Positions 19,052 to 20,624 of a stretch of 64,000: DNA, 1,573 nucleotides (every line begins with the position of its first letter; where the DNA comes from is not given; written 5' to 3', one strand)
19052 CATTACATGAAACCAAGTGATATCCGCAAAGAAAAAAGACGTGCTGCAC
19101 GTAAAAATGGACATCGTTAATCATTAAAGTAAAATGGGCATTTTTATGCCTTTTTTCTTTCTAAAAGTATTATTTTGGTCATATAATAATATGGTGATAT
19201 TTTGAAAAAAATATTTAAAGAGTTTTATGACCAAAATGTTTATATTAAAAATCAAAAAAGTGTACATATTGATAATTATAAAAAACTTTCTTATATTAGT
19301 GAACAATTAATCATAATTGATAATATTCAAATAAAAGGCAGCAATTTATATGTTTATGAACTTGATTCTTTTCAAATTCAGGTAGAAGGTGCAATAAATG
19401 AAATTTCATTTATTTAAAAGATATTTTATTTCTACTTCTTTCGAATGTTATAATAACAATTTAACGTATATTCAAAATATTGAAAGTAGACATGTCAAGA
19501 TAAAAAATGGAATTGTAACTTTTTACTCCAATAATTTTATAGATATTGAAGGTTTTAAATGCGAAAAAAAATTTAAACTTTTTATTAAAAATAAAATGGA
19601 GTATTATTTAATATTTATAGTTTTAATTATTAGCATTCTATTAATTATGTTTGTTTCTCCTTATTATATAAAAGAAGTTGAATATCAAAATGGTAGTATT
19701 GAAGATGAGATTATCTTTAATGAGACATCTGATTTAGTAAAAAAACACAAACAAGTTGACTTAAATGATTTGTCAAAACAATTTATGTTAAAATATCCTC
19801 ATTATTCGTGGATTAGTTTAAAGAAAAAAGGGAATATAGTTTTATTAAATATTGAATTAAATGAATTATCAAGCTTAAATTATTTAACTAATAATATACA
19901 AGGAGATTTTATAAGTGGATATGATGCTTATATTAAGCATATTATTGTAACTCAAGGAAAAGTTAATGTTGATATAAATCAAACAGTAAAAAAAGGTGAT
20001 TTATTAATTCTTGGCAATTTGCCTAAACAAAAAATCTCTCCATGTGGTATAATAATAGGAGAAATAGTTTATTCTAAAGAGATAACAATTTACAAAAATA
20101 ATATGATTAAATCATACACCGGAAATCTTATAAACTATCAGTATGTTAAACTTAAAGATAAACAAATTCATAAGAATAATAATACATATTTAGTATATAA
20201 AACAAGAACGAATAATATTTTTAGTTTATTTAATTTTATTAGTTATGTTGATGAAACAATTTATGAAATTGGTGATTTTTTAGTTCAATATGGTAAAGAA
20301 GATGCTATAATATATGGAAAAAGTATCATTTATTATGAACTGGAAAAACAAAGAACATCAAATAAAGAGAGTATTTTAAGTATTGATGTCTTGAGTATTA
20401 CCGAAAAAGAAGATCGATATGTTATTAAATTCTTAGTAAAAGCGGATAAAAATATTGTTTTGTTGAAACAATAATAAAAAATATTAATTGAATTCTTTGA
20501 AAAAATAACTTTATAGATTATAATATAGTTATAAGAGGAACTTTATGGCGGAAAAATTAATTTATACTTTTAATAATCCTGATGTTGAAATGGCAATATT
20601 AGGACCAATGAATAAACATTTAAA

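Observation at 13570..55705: Dispersed, streamlined mother-cell sporulation toolkit in a Mollicutes-like genome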

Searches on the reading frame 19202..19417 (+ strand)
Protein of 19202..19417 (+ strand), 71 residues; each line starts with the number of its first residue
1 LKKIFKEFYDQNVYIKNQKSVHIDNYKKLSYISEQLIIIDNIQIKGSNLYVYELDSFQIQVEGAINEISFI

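Call 3: search_protein_families(library=ncbifam, proteins=[window:19202-19417:+], max_evalue=0.01)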
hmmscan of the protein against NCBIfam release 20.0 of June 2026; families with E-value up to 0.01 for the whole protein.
window:19202-19417:+ (71 aa): 1 family
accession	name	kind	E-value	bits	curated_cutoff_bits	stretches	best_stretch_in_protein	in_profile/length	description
TIGR02856.1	spore_yqfC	equivalog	0.00029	20.6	77.8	1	15-70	24-83/85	sporulation protein YqfC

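Call 4: search_protein_families(library=pfam, proteins=[window:19202-19417:+], max_evalue=0.01)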
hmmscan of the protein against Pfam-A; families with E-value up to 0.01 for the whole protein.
window:19202-19417:+ (71 aa): 2 families
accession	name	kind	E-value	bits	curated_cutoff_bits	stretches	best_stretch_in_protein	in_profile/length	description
PF07873.16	YabP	-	1.3e-07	31.7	27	1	12-70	2-64/64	YabP family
PF20648.2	DUF6809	-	0.0081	17.4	27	0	1-30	1-30/85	Family of unknown function (DUF6809)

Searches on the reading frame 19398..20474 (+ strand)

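Call 3: search_protein_families(library=ncbifam, proteins=[window:19398-20474:+], max_evalue=0.01)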
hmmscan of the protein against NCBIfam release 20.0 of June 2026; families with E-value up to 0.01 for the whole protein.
window:19398-20474:+ (358 aa): 1 family
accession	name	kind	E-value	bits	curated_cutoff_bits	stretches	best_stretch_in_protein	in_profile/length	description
TIGR02876.1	spore_yqfD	equivalog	1.1e-22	80.6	256.7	1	114-354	130-381/382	sporulation protein YqfD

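Call 4: search_protein_families(library=pfam, proteins=[window:19398-20474:+], max_evalue=0.01)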
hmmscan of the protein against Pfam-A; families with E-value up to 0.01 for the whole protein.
window:19398-20474:+ (358 aa): 1 family
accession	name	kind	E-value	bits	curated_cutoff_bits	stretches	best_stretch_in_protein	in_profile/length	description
PF06898.16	YqfD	-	1.2e-25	90.7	25.2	1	62-353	74-379/379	Putative stage IV sporulation protein YqfD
